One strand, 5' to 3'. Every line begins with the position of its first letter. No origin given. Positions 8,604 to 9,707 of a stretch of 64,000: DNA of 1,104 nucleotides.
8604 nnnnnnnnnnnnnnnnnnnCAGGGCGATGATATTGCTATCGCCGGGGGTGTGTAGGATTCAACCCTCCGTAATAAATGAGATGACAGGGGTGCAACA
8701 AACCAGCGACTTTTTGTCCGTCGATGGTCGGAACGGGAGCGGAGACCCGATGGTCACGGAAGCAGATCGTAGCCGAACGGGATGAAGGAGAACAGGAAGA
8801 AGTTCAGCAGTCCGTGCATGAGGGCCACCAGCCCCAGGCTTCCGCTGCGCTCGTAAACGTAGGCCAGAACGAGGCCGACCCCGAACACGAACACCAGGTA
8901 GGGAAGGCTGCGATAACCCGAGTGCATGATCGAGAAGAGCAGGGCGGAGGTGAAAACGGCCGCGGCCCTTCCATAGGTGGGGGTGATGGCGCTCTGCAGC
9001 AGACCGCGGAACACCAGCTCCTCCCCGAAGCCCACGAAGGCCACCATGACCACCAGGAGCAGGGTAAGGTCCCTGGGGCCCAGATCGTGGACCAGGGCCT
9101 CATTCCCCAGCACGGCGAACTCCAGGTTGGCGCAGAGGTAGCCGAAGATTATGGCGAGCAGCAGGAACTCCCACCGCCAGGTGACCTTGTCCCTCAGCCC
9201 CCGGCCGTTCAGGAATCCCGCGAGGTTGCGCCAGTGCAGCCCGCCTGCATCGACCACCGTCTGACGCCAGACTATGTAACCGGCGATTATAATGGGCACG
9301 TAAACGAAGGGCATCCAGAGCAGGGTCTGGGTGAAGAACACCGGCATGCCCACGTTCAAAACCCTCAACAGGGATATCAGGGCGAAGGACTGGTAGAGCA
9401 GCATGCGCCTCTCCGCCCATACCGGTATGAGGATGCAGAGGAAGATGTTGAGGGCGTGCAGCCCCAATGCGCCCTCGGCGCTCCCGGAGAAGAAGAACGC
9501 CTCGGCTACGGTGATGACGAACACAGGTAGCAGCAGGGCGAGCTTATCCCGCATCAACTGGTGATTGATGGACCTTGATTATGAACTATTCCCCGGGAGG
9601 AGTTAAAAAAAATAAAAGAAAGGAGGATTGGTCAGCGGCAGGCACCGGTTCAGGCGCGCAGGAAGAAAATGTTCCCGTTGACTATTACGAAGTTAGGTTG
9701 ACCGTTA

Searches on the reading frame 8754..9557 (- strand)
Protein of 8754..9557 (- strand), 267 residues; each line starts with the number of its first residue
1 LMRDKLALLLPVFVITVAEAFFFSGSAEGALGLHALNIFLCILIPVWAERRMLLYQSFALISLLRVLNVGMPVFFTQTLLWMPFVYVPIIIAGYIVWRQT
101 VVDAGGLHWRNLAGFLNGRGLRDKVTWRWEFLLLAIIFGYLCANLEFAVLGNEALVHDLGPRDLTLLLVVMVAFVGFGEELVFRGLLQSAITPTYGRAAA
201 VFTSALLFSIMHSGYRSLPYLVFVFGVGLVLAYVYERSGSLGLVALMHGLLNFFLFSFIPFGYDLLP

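Call 44: search_protein_families(library=pfam, proteins=[window:8754-9557:-], max_evalue=0.00001)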
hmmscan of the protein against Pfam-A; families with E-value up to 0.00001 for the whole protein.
window:8754-9557:- (267 aa): 1 family
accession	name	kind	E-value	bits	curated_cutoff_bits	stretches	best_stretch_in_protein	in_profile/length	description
PF02517.21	Rce1-like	-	4.3e-20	72.2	22.4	1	164-254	4-93/93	Type II CAAX prenyl endopeptidase Rce1-like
